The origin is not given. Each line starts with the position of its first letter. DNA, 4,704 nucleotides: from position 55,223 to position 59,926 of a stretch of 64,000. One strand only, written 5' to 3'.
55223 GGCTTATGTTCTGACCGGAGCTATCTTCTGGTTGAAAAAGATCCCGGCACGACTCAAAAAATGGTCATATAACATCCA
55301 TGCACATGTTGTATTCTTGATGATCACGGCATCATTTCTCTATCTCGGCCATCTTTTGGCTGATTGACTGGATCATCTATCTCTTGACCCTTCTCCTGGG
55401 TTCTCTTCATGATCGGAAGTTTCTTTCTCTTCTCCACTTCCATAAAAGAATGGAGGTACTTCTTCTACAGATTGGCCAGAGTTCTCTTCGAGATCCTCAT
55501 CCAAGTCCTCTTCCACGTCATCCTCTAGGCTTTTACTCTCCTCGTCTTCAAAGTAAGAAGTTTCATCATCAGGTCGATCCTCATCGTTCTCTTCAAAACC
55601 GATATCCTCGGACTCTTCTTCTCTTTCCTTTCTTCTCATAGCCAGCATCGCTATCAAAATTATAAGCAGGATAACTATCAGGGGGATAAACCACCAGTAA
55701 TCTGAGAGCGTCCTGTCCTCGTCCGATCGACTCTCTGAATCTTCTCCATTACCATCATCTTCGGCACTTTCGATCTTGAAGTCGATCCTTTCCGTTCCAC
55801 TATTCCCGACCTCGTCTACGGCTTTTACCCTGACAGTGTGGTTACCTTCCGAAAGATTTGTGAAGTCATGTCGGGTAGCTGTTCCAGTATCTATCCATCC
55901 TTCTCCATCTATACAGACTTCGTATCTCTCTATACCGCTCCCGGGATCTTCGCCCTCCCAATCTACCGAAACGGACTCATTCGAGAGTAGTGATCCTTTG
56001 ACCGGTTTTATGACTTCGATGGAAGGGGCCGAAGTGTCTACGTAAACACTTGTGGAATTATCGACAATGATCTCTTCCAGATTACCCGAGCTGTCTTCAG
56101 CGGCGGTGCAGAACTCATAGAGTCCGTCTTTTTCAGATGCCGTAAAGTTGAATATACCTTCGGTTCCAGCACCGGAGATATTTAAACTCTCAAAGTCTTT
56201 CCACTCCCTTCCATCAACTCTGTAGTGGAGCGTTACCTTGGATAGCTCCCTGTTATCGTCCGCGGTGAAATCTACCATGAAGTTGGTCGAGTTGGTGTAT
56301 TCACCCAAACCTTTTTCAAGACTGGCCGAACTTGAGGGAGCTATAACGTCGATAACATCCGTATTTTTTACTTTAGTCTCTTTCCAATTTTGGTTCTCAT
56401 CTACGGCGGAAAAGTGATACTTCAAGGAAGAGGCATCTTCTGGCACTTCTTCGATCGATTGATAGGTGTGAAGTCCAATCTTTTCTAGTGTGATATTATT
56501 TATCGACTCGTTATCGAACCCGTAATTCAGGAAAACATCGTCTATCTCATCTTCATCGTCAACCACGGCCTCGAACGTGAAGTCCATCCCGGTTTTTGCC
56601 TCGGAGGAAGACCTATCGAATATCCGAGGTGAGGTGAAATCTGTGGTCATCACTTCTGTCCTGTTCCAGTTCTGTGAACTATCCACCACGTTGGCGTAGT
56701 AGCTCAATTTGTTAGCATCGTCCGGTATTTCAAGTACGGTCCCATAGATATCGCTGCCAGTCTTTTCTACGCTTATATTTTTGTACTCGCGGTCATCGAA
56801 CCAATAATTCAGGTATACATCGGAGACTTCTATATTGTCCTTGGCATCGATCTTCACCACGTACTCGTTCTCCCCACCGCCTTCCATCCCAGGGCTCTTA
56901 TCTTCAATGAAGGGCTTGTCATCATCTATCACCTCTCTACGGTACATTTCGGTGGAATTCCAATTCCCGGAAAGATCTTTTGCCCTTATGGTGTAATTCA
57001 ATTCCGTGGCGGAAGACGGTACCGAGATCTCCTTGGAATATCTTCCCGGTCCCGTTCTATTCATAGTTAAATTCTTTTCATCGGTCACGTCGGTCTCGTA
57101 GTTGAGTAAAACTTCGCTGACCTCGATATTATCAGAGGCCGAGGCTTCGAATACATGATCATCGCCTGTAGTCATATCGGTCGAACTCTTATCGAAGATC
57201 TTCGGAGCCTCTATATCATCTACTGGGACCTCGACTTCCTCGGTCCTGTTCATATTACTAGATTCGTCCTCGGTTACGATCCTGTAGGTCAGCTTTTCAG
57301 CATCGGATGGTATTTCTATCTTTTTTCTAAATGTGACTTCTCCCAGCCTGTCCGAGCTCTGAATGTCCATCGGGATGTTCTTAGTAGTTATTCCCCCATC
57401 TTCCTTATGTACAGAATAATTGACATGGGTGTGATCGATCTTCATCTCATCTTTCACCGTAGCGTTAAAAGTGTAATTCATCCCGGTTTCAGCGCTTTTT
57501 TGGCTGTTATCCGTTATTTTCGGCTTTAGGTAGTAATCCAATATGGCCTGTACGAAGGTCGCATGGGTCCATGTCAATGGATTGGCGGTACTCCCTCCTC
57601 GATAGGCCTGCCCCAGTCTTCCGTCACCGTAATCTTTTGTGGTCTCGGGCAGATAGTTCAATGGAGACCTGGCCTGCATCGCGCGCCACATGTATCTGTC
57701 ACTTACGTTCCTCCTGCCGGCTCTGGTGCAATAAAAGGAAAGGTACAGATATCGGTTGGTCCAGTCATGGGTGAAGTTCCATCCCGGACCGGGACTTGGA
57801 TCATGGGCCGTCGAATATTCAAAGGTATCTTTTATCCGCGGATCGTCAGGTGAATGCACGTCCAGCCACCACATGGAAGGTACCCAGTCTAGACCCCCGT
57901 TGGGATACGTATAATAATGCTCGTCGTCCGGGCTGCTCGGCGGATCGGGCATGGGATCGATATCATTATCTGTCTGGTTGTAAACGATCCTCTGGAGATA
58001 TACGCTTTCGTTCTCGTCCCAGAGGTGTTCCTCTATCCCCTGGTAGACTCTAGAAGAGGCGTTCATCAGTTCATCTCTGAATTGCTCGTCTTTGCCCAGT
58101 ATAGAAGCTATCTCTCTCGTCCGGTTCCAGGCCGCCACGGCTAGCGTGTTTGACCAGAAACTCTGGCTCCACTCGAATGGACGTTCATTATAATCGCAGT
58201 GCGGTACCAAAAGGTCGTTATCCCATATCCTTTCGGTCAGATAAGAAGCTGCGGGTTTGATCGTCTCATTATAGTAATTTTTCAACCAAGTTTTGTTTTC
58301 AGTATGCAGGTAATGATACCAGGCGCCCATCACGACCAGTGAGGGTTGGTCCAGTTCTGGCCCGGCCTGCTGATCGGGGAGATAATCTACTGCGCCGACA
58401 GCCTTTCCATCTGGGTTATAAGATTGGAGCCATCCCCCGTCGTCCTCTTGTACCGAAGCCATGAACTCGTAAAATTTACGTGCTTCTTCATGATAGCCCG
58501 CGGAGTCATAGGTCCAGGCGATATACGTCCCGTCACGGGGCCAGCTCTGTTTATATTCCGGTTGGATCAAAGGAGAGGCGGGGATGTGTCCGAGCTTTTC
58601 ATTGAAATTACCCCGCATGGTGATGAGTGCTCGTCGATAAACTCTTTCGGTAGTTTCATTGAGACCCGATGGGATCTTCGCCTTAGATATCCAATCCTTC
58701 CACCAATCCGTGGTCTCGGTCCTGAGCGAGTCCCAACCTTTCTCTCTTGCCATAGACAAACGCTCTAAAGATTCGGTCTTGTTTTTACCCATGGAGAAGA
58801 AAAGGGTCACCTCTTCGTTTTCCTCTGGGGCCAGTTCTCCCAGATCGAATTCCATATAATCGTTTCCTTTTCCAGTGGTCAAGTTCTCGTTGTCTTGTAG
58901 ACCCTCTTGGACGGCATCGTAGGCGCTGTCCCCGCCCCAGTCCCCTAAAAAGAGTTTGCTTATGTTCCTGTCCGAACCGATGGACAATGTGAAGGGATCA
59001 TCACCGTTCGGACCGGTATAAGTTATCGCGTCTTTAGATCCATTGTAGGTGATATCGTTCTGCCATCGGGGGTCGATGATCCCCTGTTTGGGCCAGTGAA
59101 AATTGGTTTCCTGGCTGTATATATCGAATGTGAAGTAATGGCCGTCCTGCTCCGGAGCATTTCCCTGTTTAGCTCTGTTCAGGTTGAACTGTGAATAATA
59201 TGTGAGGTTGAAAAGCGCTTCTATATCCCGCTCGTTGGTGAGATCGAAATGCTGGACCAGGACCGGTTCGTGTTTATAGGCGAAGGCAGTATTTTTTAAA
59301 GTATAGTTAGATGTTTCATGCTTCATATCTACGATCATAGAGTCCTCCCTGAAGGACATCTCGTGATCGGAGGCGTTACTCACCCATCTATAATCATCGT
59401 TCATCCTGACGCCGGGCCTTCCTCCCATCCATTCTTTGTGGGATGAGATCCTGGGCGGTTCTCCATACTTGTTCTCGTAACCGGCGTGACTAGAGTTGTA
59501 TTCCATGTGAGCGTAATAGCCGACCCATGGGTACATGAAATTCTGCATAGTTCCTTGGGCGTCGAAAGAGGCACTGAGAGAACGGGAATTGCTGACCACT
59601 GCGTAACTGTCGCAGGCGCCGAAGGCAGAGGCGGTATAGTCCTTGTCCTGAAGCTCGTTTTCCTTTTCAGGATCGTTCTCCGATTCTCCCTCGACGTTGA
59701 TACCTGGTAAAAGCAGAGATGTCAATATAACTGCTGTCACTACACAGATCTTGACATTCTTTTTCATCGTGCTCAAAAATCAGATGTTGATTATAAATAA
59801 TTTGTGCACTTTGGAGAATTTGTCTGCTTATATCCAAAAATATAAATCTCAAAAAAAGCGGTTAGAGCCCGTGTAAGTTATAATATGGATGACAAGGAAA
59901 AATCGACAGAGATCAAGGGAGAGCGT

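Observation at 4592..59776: Shared C-terminal anchor signature, [S/H/D]YWW[LF] plus TM helix plus long acidic tail, on unrelated surface proteins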

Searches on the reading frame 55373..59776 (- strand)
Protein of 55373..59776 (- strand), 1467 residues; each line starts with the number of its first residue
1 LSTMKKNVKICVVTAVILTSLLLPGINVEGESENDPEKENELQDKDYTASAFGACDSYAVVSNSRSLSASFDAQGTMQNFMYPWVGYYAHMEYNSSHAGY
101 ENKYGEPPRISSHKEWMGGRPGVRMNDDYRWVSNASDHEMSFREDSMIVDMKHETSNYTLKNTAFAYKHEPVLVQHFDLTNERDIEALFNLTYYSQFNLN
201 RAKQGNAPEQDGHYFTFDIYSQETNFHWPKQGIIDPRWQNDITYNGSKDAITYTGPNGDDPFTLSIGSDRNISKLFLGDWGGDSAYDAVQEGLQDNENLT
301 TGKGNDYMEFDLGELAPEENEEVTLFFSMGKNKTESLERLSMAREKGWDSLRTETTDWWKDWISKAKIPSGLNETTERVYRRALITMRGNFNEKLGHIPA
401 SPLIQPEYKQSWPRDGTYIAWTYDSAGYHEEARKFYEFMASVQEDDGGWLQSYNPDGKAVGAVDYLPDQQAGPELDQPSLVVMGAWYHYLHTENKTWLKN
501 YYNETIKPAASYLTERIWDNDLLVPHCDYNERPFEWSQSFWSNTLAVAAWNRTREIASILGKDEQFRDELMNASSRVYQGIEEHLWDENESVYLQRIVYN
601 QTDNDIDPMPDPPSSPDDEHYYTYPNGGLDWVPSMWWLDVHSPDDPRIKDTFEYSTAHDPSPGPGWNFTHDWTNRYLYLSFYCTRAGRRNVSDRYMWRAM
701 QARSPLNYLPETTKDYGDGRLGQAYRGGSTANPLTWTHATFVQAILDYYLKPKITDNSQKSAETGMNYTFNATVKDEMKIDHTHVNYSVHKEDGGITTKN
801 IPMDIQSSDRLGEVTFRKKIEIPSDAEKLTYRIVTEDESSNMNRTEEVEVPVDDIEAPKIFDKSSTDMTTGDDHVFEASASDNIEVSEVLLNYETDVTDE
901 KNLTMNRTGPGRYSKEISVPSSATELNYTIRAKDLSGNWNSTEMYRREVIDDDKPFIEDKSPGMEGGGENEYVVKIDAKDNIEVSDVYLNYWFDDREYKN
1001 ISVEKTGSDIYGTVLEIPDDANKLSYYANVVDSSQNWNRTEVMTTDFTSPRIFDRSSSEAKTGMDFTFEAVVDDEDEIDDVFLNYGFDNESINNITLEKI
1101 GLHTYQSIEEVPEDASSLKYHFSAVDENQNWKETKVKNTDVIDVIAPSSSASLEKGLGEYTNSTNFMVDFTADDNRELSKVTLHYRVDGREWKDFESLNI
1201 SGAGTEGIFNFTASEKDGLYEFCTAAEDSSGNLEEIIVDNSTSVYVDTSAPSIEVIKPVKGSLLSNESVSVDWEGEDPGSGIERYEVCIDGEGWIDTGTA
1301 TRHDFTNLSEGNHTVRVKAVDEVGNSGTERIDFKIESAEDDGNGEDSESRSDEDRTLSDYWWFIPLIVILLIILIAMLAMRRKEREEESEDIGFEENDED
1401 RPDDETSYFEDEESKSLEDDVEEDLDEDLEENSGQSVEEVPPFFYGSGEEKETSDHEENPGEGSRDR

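Call 9: search_protein_families(library=pfam, proteins=[window:55373-59776:-], max_evalue=0.01)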
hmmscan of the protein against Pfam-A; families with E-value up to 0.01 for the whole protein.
window:55373-59776:- (1467 aa): 8 families
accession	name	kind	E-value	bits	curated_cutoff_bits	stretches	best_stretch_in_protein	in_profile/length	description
PF17957.7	Big_7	-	9.8e-08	33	24.1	1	1251-1317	1-70/70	Bacterial Ig domain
PF00723.27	Glyco_hydro_15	-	0.00051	19.5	22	1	382-448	9-78/427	Glycosyl hydrolases family 15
PF15418.12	DUF4625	-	0.00054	20.7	27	0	754-844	16-123/131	Domain of unknown function (DUF4625)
PF07495.19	Y_Y_Y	-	0.00081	19.7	26.6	0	1292-1335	19-64/65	Y_Y_Y domain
PF19077.6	Big_13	-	0.0014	19.5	27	0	1302-1335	63-100/102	Bacterial Ig-like domain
PF16760.10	CBM53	-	0.0026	18.5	27.6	0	899-927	24-56/57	Starch/carbohydrate-binding module (family 53)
PF00041.27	fn3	-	0.0067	17.1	25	0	1265-1327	12-76/84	Fibronectin type III domain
PF09137.17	Glucodextran_N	-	0.0075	16.3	24.1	1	151-363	88-262/263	Glucodextranase, domain N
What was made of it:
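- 55373..59776 (-): 1467-aa secreted giant: weakly GH15-like N-terminal part, Ig-like repeats, YWW anchor. Pfam Big_7 above cut-off, Glyco_hydro_15 below cut-off (call 9).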

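Call 32: find_homologous_proteins(query=window:55373-59776:-, max_evalue=0.001)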
Query window:55373-59776:- (1467 aa): 3 proteins with E <= 0.001 among 4573 candidates.
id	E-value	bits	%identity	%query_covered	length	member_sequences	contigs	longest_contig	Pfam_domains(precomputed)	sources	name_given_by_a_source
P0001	0.0e+0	3403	100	100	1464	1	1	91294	PF17957.8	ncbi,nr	ncbi:MAG: hypothetical protein KGY76_00270 [Candidatus Thermoplasmatota archaeon]|nr:hypothetical pr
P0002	2.8e-84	302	30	13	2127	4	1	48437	PF22073.3,PF15418.13,PF15780.12,PF07610.18,PF00578.28,PF12245.15,PF22544.3,PF19077.7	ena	-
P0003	7.6e-4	35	23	17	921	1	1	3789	-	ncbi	-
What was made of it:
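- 55373..59776 (-): Equals NCBI KGY76_00270 (call 32).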

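Call 34: find_encoding_contigs(protein=P0001, flank=10000, max_places=3)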
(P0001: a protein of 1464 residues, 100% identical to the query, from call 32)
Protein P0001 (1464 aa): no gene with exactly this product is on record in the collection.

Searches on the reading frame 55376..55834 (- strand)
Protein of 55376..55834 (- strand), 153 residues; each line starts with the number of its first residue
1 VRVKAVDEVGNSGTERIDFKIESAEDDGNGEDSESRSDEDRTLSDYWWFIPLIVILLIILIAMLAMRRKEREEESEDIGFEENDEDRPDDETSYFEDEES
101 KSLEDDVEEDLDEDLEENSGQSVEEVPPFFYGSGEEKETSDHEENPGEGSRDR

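Call 11: search_protein_families(library=ncbifam, proteins=[window:55376-55834:-], max_evalue=10)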
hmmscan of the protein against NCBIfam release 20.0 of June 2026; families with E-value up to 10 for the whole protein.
seq(153 aa): 8 families
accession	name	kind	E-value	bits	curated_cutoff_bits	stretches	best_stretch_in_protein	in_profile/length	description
TIGR02830.1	spore_III_AG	equivalog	0.00087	18.7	147.7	1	51-120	4-75/186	stage III sporulation protein AG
NF042931.1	SAG1386_EF1546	equivalog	0.0013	18.8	80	1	26-114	9-87/158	SAG1386/EF1546 family surface-associated protein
NF047418.1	teichoic_AuxB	equivalog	0.0017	17.4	300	1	49-124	130-204/345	lipoteichoic acid stability factor AuxB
NF050100.1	SepX_GlpR_3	exception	0.017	15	150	1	50-115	8-74/209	divisome protein SepX/GlpR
NF038340.1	SAR2788_fam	subfamily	0.063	13.1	50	1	53-121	5-63/177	SAR2788 family putative toxin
NF053819.1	EF0750_LPXTG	subfamily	0.15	12.6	47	1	52-95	10-55/105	EF2685/EF0750 family sortase-dependent surface protein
TIGR03927.1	T7SS_EssA_Firm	equivalog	0.45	10.4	32.45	1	34-63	110-140/151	type VII secretion protein EssA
NF010185.0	PRK13664.1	equivalog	2.1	8.4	98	1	43-68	4-29/65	hypothetical protein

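Call 78: search_protein_families(library=pfam, proteins=[window:55376-55747:-], max_evalue=10)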
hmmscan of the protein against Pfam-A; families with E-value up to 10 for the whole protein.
seq(124 aa): 16 families
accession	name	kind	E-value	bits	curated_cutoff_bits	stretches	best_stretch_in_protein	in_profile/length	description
PF03918.19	CcmH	-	0.018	14.7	25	1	19-56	100-136/143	Cytochrome C biogenesis protein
PF14851.11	FAM176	-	0.022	15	31.5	1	25-110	36-119/152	FAM176 family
PF22251.1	PFF1_TM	-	0.049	13.6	32.3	1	17-108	98-189/300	Vacuolar membrane protease, transmembrane domain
PF06936.16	Selenoprotein_S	-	0.059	13.7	29.8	1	13-49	32-68/192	Selenoprotein S (SelS)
PF14316.11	DUF4381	-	0.068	13.9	27.2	1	18-43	21-46/145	Domain of unknown function (DUF4381)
PF24871.1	Piezo_TM1-24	-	0.091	11.6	28.8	1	7-87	84-164/682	Piezo TM1-24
PF25184.1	YxzE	-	0.12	13.9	40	1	21-71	7-45/65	YxzE-like putative bacteriocin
PF15807.10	MAP17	-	0.14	12.7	29.6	1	23-96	38-116/122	Membrane-associated protein 117 kDa, PDZK1-interacting protein 1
PF14147.11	Spore_YhaL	-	0.17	12.1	27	1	18-49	3-34/52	Sporulation protein YhaL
PF09990.14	DUF2231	-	0.18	12.3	26.4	1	13-47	69-103/139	Predicted membrane protein (DUF2231)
PF15820.10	ECSCR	-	0.26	11.6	27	1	20-48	30-59/104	Endothelial cell-specific chemotaxis regulator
PF15330.11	SIT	-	0.29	12.1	27.6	1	19-59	1-39/114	SHP2-interacting transmembrane adaptor protein, SIT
PF13980.11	UPF0370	-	0.6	10.7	28.1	1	14-39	4-28/61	Uncharacterised protein family (UPF0370)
PF04147.17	Nop14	-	1.7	7.2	34.9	1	40-112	341-404/862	Nop14-like family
PF12226.14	Astro_capsid_p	-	4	7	25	1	34-87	213-263/363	Turkey astrovirus capsid protein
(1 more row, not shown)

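Call 97: predict_structure(protein=window:55376-55825:-)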
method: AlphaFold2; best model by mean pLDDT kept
length: 150 residues; sequences in the alignment: 1
mean_pLDDT: 62.1   pTM: 0.25
mean pLDDT of the five models: 62.1, 59.4, 57.8, 55.6, 54.7
residues with pLDDT >= 90: 13; 70-90: 10; 50-70: 120; < 50: 7
segments of 3 or more residues with pLDDT < 50: none
pLDDT, mean of each block of 10 residues (from residue 1): 53 59 57 57 84 94 65 55 59 59 64 57 54 55 57
secondary structure, 60 per line:
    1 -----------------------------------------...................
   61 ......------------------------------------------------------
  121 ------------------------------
elements in order: H42-66
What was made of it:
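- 55637..55705 (-): Anchor core of the giant: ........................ The AlphaFold2 helix starts at the D of S-D-Y and runs 25 residues (call 97).
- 55376..55636 (-): 87-residue strongly acidic tail, net charge -30. Predicted unstructured (call 97).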

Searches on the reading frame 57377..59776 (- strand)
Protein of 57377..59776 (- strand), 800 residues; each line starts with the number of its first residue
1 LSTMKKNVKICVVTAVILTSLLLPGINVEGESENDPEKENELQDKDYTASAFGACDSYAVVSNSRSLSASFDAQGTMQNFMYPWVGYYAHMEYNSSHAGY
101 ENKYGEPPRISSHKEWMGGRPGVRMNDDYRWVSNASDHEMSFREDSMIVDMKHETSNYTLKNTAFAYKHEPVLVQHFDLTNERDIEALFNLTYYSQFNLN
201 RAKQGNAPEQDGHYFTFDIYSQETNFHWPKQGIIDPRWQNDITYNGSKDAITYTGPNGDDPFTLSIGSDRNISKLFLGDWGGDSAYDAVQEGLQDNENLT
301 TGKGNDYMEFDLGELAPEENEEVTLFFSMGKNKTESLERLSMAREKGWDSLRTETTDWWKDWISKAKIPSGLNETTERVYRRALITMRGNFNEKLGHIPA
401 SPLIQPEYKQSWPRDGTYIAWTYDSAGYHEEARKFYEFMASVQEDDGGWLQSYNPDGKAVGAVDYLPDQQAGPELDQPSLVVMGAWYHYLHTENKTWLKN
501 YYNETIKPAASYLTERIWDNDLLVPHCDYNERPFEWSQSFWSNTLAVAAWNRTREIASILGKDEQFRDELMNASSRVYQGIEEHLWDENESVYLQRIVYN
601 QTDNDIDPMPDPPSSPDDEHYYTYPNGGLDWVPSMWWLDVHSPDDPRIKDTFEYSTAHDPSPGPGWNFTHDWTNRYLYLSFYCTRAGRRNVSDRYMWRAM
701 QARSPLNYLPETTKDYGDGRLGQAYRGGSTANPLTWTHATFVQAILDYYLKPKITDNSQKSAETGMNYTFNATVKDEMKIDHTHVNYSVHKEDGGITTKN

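Call 84: search_solved_structures(query=window:57377-59776:-, max_evalue=0.01)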
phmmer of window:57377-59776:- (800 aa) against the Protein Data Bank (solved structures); distinct sequences matched with E-value up to 0.01: 0.
